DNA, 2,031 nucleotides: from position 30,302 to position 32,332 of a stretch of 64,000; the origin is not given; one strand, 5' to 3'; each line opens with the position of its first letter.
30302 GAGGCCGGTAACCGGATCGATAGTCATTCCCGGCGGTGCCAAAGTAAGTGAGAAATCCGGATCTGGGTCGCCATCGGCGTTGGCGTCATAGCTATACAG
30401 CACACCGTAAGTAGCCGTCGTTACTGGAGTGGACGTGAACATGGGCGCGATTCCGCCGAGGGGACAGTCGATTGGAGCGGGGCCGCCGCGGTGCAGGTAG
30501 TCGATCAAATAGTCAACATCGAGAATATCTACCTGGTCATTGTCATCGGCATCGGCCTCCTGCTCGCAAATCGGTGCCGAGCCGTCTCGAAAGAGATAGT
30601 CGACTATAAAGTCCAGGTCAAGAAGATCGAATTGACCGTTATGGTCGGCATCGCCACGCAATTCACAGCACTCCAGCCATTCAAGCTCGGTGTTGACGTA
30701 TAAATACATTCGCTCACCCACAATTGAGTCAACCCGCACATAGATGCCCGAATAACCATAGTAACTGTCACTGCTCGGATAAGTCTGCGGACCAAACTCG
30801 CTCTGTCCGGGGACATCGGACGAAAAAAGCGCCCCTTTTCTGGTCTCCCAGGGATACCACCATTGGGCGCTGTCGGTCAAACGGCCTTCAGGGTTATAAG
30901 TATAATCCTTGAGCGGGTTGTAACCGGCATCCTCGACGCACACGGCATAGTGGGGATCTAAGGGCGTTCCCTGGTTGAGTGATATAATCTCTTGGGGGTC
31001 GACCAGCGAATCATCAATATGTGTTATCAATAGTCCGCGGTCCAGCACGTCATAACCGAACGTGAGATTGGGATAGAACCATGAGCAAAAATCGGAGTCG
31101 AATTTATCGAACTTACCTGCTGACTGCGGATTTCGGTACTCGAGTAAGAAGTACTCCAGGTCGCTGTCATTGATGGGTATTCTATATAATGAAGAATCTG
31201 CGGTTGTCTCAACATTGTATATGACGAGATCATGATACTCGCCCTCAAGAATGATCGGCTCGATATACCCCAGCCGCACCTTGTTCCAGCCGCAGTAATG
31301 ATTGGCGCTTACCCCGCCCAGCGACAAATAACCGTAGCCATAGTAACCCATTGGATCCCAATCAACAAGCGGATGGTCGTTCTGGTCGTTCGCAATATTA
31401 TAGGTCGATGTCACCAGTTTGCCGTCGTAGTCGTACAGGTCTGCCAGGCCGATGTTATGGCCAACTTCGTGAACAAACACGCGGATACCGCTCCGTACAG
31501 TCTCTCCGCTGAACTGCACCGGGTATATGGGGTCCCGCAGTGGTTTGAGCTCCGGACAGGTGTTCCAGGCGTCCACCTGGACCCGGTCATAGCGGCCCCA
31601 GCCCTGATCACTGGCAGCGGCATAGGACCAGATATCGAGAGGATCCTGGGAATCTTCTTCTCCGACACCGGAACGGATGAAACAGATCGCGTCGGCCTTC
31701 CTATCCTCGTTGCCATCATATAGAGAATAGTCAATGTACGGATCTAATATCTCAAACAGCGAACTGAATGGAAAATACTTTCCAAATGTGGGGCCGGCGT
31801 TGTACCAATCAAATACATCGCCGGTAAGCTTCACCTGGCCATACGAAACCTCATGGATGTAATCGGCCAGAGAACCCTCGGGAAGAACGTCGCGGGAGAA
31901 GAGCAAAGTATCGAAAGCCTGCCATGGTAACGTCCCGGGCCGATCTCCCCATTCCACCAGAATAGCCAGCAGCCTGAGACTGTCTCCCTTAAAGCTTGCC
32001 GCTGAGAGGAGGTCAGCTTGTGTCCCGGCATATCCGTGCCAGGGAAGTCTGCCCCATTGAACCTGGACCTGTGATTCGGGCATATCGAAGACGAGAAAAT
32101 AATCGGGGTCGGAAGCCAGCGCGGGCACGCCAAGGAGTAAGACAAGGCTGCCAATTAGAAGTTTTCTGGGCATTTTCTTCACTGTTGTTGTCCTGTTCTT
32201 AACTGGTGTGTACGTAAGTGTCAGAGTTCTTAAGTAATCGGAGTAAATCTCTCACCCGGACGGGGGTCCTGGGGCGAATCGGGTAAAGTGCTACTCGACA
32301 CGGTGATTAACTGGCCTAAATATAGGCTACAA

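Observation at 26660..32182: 1840-aa M6-like metalloprotease with an internal dockerin and a 15-unit Ig stalk that ends without any anchor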

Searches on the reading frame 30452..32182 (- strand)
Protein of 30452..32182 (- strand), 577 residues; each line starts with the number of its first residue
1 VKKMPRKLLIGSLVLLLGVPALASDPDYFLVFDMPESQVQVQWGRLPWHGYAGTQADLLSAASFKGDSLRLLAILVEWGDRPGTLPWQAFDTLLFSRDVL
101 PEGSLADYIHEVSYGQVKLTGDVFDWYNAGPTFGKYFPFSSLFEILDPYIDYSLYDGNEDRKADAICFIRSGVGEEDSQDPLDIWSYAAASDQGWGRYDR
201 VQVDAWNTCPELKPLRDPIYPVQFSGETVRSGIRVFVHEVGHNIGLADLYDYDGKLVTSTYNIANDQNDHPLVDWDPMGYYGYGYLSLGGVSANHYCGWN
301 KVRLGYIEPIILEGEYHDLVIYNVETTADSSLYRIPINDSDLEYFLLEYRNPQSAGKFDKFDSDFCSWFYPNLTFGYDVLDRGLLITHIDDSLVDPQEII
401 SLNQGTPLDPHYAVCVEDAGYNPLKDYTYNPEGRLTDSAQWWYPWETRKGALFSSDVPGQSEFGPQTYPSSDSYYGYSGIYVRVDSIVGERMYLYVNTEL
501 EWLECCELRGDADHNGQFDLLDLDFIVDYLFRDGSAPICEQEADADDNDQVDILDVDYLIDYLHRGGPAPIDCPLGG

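Call 6: search_protein_families(library=pfam, proteins=[window:30677-32182:-], max_evalue=10)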
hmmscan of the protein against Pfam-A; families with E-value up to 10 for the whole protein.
seq(502 aa): 3 families
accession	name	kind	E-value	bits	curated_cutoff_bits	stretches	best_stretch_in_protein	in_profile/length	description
PF05547.17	Peptidase_M6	-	0.004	16.9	22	1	228-252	221-245/294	Immune inhibitor A peptidase M6, catalytic domain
PF13582.12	Reprolysin_3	-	0.07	14.1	22.4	1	228-246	102-120/123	Metallo-peptidase family M12B Reprolysin-like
PF13583.11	Reprolysin_4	-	0.14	12.2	22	1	229-264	132-167/203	Metallo-peptidase family M12B Reprolysin-like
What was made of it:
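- On Peptidase family M6 / thuringilysins (InhA-like metzincins): PF05547 scores 16.9 bits against 22, and only around the motif (call 6).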

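Call 11: find_homologous_proteins(query=window:30452-32182:-, max_evalue=0.00001)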
Query seq(577 aa) (577 aa): 387 proteins with E <= 0.00001 among 8000 candidates; the best 120 are listed.
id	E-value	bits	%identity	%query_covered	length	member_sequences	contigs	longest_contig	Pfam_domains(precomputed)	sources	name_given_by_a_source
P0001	1.1e-282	958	71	97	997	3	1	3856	PF18981.7,PF24908.1,PF05345.19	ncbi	-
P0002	5.3e-268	909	66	100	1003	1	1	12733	PF07495.20,PF00801.27,PF18981.7,PF24908.1,PF05345.19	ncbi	-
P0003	5.5e-223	760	60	98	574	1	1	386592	-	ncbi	ncbi:MAG: hypothetical protein AB1483_09170 [Candidatus Zixiibacteriota bacterium]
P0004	1.6e-222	759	59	98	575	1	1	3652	PF00404.25,PF05547.18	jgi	jgi:M6 family metalloprotease-like protein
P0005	4.4e-222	757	60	99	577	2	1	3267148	PF00404.25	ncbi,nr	ncbi:MAG: M6 family metalloprotease domain-containing protein [Candidatus Zixiibacteriota bacterium]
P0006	1.4e-218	746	60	95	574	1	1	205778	PF00404.25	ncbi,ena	-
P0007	5.6e-214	731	57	97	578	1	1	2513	PF00404.25,PF05547.18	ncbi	-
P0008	9.2e-214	730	56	99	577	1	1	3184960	-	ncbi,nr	ncbi:MAG: hypothetical protein JSW34_03135 [Candidatus Zixiibacteriota bacterium]|nr:MAG: hypothetic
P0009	8.1e-213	727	59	95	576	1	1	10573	PF00404.25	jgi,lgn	-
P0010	9.4e-212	723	57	99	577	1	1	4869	PF00404.25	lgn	-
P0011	7.3e-211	720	56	97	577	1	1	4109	PF05547.18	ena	-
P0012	3.9e-210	718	56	99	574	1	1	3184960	PF00404.25,PF05547.18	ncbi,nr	ncbi:MAG: M6 family metalloprotease domain-containing protein [Candidatus Zixiibacteriota bacterium]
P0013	2.3e-209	715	57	99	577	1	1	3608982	PF05547.18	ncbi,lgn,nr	ncbi:MAG: M6 family metalloprotease domain-containing protein [Candidatus Zixiibacteriota bacterium]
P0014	3.4e-206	705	55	99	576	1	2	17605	-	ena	-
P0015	2.1e-204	699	54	98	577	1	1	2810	PF05547.18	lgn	-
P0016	2.5e-200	685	54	99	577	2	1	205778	PF00404.25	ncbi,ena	-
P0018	1.3e-196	673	55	98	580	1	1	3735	PF00404.25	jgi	-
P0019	9.3e-196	670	53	98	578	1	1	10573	PF00404.25,PF05547.18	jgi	-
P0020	1.5e-194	666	56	96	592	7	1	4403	PF00404.25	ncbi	-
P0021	7.9e-194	664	52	100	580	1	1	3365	PF00404.25,PF05547.18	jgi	-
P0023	9.7e-191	654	52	99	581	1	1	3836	PF05547.18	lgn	-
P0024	6.4e-190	651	52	99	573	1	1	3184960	PF00404.25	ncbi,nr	ncbi:MAG: hypothetical protein JSW34_03140 [Candidatus Zixiibacteriota bacterium]|nr:MAG: hypothetic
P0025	8.0e-190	651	51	99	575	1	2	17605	PF00404.25,PF05547.18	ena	-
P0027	5.0e-188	645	54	94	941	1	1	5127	PF00404.25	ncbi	-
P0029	2.2e-186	639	56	89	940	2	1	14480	PF00404.25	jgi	jgi:M6 family metalloprotease-like protein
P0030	2.3e-186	639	56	85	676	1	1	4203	PF02412.24,PF05547.18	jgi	jgi:M6 family metalloprotease-like protein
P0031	2.2e-184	633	47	100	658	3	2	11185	PF00404.25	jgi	jgi:M6 family metalloprotease-like protein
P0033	4.3e-182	625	53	98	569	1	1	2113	PF00404.25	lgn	-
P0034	5.8e-182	625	53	98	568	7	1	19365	PF00404.25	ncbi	-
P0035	5.7e-181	622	53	99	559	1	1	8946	PF00404.25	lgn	-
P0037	3.2e-179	616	51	95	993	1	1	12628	PF00404.25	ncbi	-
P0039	1.9e-178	613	53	86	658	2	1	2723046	PF00404.25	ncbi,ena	-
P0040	2.0e-178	613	53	86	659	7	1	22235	PF00404.25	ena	-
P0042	4.4e-178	612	52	97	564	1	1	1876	PF00404.25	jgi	jgi:M6 family metalloprotease-like protein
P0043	5.1e-178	612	54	86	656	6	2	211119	PF00404.25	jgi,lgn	jgi:M6 family metalloprotease-like protein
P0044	1.2e-177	611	53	98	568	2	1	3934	PF00404.25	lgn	-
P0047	4.2e-177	609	52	86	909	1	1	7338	PF05547.18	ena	-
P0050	6.3e-177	608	55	86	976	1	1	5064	PF02412.24,PF00404.25,PF05547.18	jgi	jgi:M6 family metalloprotease-like protein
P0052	8.3e-177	608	55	87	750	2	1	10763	PF02412.24,PF05547.18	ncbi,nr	ncbi:MAG: M6 family metalloprotease domain-containing protein [candidate division Zixibacteria bacte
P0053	9.2e-177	608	55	86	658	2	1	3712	PF00404.25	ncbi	ncbi:MAG: dockerin type I domain-containing protein [Candidatus Zixiibacteriota bacterium]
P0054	1.2e-176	607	52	98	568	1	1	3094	PF00404.25,PF05547.18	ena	-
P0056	1.5e-176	607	54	86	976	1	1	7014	PF02412.24,PF00404.25,PF05547.18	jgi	jgi:M6 family metalloprotease-like protein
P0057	1.8e-176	607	55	84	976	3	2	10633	PF02412.24,PF00404.25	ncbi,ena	-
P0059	3.8e-176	606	55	85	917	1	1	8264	PF00404.25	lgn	-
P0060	3.9e-176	606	50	98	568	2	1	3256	PF00404.25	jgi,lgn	-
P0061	3.9e-176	606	52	99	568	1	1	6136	PF00404.25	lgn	-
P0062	6.3e-176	605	51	99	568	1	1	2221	PF00404.25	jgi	jgi:M6 family metalloprotease-like protein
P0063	7.9e-176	605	52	98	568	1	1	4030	PF00404.25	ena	-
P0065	1.1e-175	604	53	97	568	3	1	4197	PF00404.25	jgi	jgi:M6 family metalloprotease-like protein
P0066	1.3e-175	604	48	98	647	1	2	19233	PF02412.24,PF00404.25,PF05547.18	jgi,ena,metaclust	metaclust:\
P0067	3.4e-175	602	48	99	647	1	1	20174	PF02412.24,PF00404.25,PF05547.18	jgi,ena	-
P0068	4.8e-175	602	51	99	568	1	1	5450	PF00404.25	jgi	jgi:M6 family metalloprotease-like protein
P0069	5.6e-175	602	46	99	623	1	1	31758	PF02412.24,PF00404.25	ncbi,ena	-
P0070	7.4e-175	601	52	98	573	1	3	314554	PF00404.25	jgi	jgi:M6 family metalloprotease-like protein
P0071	7.9e-175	601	55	83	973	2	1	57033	PF00404.25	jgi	-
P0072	8.0e-175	601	51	99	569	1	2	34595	PF00404.25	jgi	jgi:M6 family metalloprotease-like protein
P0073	8.5e-175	601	51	99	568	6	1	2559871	PF00404.25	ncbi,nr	ncbi:MAG: hypothetical protein JSV10_05305 [Candidatus Zixiibacteriota bacterium]|nr:MAG: hypothetic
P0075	1.2e-174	601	53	86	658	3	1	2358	PF00404.25,PF05547.18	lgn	-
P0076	1.3e-174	600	48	99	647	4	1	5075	PF02412.24,PF00404.25,PF05547.18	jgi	-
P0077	1.4e-174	600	46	99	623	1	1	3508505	PF02412.24,PF00404.25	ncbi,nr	ncbi:hypothetical protein TRIP_C90063 [Candidatus Zixiibacteriota bacterium]|nr:hypothetical protein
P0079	2.1e-174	600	51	99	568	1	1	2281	PF00404.25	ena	-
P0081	2.5e-174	600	53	94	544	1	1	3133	PF00404.25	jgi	-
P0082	2.6e-174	600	51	99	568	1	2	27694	PF00404.25,PF05547.18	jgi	jgi:M6 family metalloprotease-like protein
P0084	3.6e-174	599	53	86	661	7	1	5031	PF00404.25,PF05547.18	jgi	jgi:M6 family metalloprotease-like protein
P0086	6.9e-174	598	51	99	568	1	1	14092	PF00404.25,PF05547.18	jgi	jgi:M6 family metalloprotease-like protein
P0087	8.5e-174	598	53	81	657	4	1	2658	PF00404.25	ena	-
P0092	2.5e-173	596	51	99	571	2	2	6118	PF00404.25,PF05547.18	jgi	jgi:M6 family metalloprotease-like protein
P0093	3.1e-173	596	50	99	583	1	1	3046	PF05547.18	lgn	-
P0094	4.0e-173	596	52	98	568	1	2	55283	PF00404.25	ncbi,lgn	-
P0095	6.8e-173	595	53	86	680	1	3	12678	PF11617.14,PF05547.18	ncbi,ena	-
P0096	8.3e-173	595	53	87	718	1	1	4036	PF00404.25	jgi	jgi:M6 family metalloprotease-like protein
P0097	8.8e-173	594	52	98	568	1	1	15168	PF00404.25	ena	-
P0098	9.0e-173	594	50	99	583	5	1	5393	PF00404.25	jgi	jgi:M6 family metalloprotease-like protein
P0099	9.5e-173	594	47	98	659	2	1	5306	PF00404.25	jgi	jgi:M6 family metalloprotease-like protein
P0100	1.0e-172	594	52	88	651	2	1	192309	PF00404.25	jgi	jgi:M6 family metalloprotease-like protein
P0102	1.7e-172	594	48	94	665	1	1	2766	PF02412.24,PF05547.18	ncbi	-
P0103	1.8e-172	593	47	98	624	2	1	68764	PF02412.24,PF00404.25,PF05547.18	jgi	jgi:M6 family metalloprotease-like protein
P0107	3.3e-172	593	51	99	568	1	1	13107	PF00404.25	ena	-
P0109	4.3e-172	592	52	94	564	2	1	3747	PF00404.25,PF05547.18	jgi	jgi:M6 family metalloprotease-like protein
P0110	4.3e-172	592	51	99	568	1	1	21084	PF05547.18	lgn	-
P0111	4.5e-172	592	51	99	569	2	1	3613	PF00404.25,PF05547.18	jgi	jgi:M6 family metalloprotease-like protein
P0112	6.3e-172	592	48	98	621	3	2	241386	PF00404.25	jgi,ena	-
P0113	9.1e-172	591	54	85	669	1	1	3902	PF02412.24,PF00404.25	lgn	-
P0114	1.1e-171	591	54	90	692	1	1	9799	PF02412.24,PF00404.25,PF05547.18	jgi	jgi:M6 family metalloprotease-like protein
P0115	1.4e-171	590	47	98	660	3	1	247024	PF00404.25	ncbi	-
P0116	1.5e-171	590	55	82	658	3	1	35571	PF00404.25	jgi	jgi:M6 family metalloprotease-like protein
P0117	2.5e-171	590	47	99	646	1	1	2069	PF02412.24,PF00404.25,PF05547.18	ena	-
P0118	3.8e-171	589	51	94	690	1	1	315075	PF02412.24,PF00404.25,PF05547.18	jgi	jgi:M6 family metalloprotease-like protein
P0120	4.5e-171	589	47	99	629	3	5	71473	PF02412.24,PF00404.25,PF05547.18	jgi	jgi:M6 family metalloprotease-like protein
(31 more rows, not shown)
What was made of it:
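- On Peptidase family M6 / thuringilysins (InhA-like metzincins): NCBI names some homologs 'M6 family metalloprotease domain-containing' (call 11).
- On Dockerin type I (Pfam PF00404): Many homologs carry a precomputed PF00404 hit (call 11).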

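Call 12: search_solved_structures(query=window:30452-32182:-, max_evalue=1, show_alignments=2)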
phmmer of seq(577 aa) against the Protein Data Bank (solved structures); distinct sequences matched with E-value up to 1: 0.
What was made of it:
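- Tried and rejected: Sequence search of aa 1-577 against the PDB: no hit at E<=1 (call 12).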

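Call 19: find_encoding_contigs(protein=P0002, flank=10000, max_places=3)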
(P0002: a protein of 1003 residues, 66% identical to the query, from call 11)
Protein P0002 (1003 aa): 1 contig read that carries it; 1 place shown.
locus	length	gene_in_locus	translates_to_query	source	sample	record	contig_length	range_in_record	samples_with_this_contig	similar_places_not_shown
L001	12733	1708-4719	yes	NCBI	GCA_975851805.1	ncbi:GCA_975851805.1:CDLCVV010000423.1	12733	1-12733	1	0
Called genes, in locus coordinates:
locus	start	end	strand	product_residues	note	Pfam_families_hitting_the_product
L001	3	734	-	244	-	?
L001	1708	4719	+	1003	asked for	PF05345:He_PIG (weak), PF24908:Ig_SIBA-E_2nd (faint), PF00801:PKD (faint), PF07495:Y_Y_Y (faint), PF18981:InlK_D3 (faint), PF05345:He_PIG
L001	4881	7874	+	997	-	PF05345:He_PIG, PF24908:Ig_SIBA-E_2nd (faint), PF18981:InlK_D3 (faint), PF05345:He_PIG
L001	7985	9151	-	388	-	PF23981:DUF7305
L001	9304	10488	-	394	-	PF14341:PilX_N (weak), PF23981:DUF7305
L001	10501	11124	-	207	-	PF07963:N_methyl (weak)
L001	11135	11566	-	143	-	PF07963:N_methyl (weak)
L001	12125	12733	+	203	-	?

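Call 20: find_encoding_contigs(protein=P0001, flank=5000, max_places=3)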
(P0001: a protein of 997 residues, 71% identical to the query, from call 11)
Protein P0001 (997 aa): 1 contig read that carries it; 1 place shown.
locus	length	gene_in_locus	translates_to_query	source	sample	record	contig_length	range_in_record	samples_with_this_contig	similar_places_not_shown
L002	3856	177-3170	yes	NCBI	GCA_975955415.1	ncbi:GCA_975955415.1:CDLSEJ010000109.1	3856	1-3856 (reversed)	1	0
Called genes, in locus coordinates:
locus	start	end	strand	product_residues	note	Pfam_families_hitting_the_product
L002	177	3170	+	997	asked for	PF05345:He_PIG, PF24908:Ig_SIBA-E_2nd (faint), PF18981:InlK_D3 (faint), PF05345:He_PIG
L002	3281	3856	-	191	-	?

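Call 25: find_encoding_contigs(protein=P0005, flank=10000, max_places=2)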
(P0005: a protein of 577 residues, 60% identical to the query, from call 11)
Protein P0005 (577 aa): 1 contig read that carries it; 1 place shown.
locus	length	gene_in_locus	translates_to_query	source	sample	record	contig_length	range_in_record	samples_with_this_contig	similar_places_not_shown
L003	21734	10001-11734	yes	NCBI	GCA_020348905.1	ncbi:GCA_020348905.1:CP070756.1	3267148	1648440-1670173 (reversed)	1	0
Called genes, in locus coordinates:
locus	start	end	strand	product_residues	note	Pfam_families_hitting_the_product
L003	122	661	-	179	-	PF13474:SnoaL_3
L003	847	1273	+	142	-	PF09946:DUF2178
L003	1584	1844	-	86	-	-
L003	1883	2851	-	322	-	-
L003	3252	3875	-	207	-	-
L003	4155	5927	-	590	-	-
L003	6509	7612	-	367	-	PF04055:Radical_SAM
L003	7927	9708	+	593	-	PF00404:Dockerin_1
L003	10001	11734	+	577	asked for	PF00404:Dockerin_1 (weak)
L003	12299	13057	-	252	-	PF13414:TPR_11 (weak), PF13428:TPR_14 (faint), PF13432:TPR_16, PF14559:TPR_19 (weak), PF00515:TPR_1, PF07719:TPR_2 (weak), PF13181:TPR_8 (weak)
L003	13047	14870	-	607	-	PF13584:BatD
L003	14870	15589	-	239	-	PF13428:TPR_14 (faint), PF13432:TPR_16 (faint), PF13176:TPR_7 (faint), PF13424:TPR_12, PF00515:TPR_1, PF07719:TPR_2, PF13181:TPR_8, PF13414:TPR_11, +1 more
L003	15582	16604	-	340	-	PF00092:VWA, PF13519:VWA_2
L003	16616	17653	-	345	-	PF07584:BatA, PF00092:VWA, PF06707:DUF1194 (faint), PF13519:VWA_2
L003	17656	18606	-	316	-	-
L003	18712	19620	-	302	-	-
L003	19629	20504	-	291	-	PF01882:DUF58, PF13519:VWA_2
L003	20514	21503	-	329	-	PF00493:MCM (faint), PF20030:bpMoxR, PF07726:AAA_3, PF07728:AAA_5, PF17863:AAA_lid_2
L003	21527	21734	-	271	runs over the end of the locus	-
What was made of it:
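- Paralogs in another genome lie next to a Bat/VWA cluster instead (L003, call 25).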

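Call 26: find_encoding_contigs(protein=P0024, flank=10000, max_places=2)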
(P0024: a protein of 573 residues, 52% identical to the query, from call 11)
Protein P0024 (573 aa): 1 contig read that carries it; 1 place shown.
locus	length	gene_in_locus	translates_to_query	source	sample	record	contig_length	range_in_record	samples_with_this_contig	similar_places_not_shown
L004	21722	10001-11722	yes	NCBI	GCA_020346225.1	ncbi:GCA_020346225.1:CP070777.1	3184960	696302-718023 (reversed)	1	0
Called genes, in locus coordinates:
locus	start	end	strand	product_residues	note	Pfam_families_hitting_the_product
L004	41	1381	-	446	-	PF03446:NAD_binding_2 (weak), PF03721:UDPG_MGDP_dh_N, PF00984:UDPG_MGDP_dh, PF03720:UDPG_MGDP_dh_C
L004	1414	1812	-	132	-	PF16363:GDP_Man_Dehyd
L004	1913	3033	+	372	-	PF13181:TPR_8 (faint), PF13414:TPR_11 (faint), PF13424:TPR_12 (faint), PF13431:TPR_17 (faint), PF13371:TPR_9 (weak), PF00515:TPR_1 (weak), PF07719:TPR_2 (weak), PF13432:TPR_16, +7 more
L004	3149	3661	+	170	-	PF07366:SnoaL, PF12680:SnoaL_2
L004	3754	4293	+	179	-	-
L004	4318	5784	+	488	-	PF03577:Peptidase_C69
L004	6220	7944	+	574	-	PF05547:Peptidase_M6 (faint), PF00404:Dockerin_1 (faint)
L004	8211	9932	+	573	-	-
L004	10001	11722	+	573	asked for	PF00404:Dockerin_1 (weak)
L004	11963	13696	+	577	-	-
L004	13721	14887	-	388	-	PF23981:DUF7305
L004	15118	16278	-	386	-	PF23981:DUF7305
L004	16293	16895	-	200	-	PF07963:N_methyl (weak)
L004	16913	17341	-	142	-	-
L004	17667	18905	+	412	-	PF01244:Peptidase_M19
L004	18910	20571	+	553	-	-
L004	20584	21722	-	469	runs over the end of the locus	PF00512:HisKA (weak), PF02518:HATPase_c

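Call 31: predict_structure(alignment_id=A1)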
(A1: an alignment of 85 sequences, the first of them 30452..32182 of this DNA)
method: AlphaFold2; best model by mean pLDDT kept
length: 577 residues; sequences in the alignment: 85
mean_pLDDT: 82.1   pTM: 0.82
mean pLDDT of the five models: 82.1, 81.4, 80.6, 80.0, 79.3
residues with pLDDT >= 90: 252; 70-90: 197; 50-70: 103; < 50: 25
segments of 3 or more residues with pLDDT < 50: 1-4, 15-24, 408-410, 575-577
pLDDT, mean of each block of 10 residues (from residue 1): 49 47 62 83 84 69 83 98 97 97 96 96 98 93 96 94 96 87 90 90 95 86 86 91 87 55 52 72 55 88 94 95 93 90 93 92 71 73 92 69 53 79 64 62 59 83 86 86 96 94 74 85 90 79 86 92 90 61
secondary structure, 60 per line:
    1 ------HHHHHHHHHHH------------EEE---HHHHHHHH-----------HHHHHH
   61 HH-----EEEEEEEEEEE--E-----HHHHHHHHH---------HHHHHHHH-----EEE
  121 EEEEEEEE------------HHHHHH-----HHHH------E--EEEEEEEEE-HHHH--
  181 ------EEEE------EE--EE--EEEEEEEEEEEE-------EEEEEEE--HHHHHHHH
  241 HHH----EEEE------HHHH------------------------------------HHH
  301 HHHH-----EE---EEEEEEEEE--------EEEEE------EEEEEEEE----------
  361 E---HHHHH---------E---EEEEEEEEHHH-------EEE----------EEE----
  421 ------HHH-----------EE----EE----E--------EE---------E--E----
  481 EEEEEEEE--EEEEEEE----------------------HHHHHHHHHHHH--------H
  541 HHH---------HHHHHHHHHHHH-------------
elements in order: H7-17 E30-32 H36-43 H55-62 E68-78 H87-95 H105-112 E118-128 H141-146 H152-155 E165-173 H175-178 E187-190 E205-216 E224-230 H233-243 E248-251 H258-261 H298-304 E315-323 E332-336 E343-350 H365-369 E383-390 E401-403 E414-416 E481-488 E491-497 H520-531 H540-543 H553-564
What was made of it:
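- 31985..32110 (-): N-terminal segment, aa 25-66, with invariant D33 and near-invariant P35. It may be a pro-segment (inferred). Moderate pLDDT (call 31).
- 30683..31120 (-): Beta-rich domain following the catalytic domain, aa ~355-500. AF2 secondary structure and pLDDT (call 31).
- On Dockerin type I (Pfam PF00404): Helices are at 520-531 and 553-564 in the model (call 31).
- AF2 model with pLDDT 82 and pTM 0.82 (call 31).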

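Call 35: fold_search(model_id=the predicted structure, library=pdb)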
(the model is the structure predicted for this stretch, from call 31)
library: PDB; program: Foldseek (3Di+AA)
matches with E <= 10: 115; with E <= 0.001: 4
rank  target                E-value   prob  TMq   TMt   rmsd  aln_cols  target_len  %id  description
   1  4yu6_B                1.4e-11  1.00  0.50  0.41   8.0       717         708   13  Crystal structure of Bacillus anthracis immune inhibitor A2 peptidase zymogen (released 2015-10-28)
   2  4yu6_A                2.7e-11  1.00  0.50  0.39   8.3       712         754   13  Crystal structure of Bacillus anthracis immune inhibitor A2 peptidase zymogen (released 2015-10-28)
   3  4yu5_B                6.2e-11  1.00  0.50  0.42   7.7       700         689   12  Crystal structure of selenomethionine variant of Bacillus anthracis immune inhibitor A2 peptidase zymogen (released 2015-10-28)
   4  4yu5_A                2.4e-10  1.00  0.51  0.43   8.4       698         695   12  Crystal structure of selenomethionine variant of Bacillus anthracis immune inhibitor A2 peptidase zymogen (released 2015-10-28)
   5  4dd8_B                1.3e-02  0.77  0.17  0.40  10.3       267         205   11  ADAM-8 metalloproteinase domain with bound batimastat (released 2012-06-06)
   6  4fl4_A                2.4e-02  1.00  0.11  0.82   1.8        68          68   28  Scaffoldin conformation and dynamics revealed by a ternary complex from the Clostridium thermocellum cellulosome (released 2012-06-27)
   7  5y2z_G                3.3e-02  0.72  0.19  0.22   9.8       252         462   11  Crystal structure of human LGI1 EPTP-ADAM22 complex (released 2018-05-02)
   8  4dd8_D                4.2e-02  0.60  0.17  0.41  10.3       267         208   12  ADAM-8 metalloproteinase domain with bound batimastat (released 2012-06-06)
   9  4fl4_G                4.7e-02  1.00  0.11  0.84   1.8        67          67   25  Scaffoldin conformation and dynamics revealed by a ternary complex from the Clostridium thermocellum cellulosome (released 2012-06-27)
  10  2mte_MODEL_1_A        4.7e-02  1.00  0.11  0.78   3.0        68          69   24  Solution structure of Doc48S (released 2014-10-15)
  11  5y2z_C                4.7e-02  0.80  0.20  0.23   8.8       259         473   12  Crystal structure of human LGI1 EPTP-ADAM22 complex (released 2018-05-02)
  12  5y2z_A                5.5e-02  0.63  0.18  0.21   9.7       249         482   11  Crystal structure of human LGI1 EPTP-ADAM22 complex (released 2018-05-02)
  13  9clp_A                5.8e-02  0.63  0.19  0.24   9.0       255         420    9  Structure of ecarin from the venom of Kenyan saw-scaled viper in complex with the Fab of neutralizing antibody H11 (released 2024-09-11)
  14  3g5c_A                6.9e-02  0.66  0.19  0.22   9.2       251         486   12  Structural and biochemical studies on the ectodomain of human ADAM22 (released 2009-08-18)
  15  4fl4_D                7.7e-02  1.00  0.10  0.79   1.4        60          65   28  Scaffoldin conformation and dynamics revealed by a ternary complex from the Clostridium thermocellum cellulosome (released 2012-06-27)
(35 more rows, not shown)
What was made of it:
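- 31121..31984 (-): InhA/M6-like metzincin catalytic domain, aa ~67-354. Foldseek top hits 4YU6/4YU5, E 1e-11 (call 35).
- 30446..30682 (-): Dockerin-type module, aa ~501-579. It has two Ca-loop/helix repeats (D511, D513, N515, D519, D522 and D544, D546, N548, D552, D555) flanked by C505/C506, C539 and C573. Fold matches to 4FL4, 2MTE, 4DH2 and 2CCL (call 35).
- On Peptidase family M6 / thuringilysins (InhA-like metzincins): The next peptidases score E >= 1e-2 (call 35).
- On Dockerin type I (Pfam PF00404): The model tail matches 4FL4, 2MTE, 4DH2, 2CCL and 3UL4 with TMt 0.76-0.84, rmsd 1.4-3.0 A and prob 1.0 (call 35). pLDDT is 79-92 over aa 510-570 (call 31).
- The tail of the model matches solved type I dockerins (call 35).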
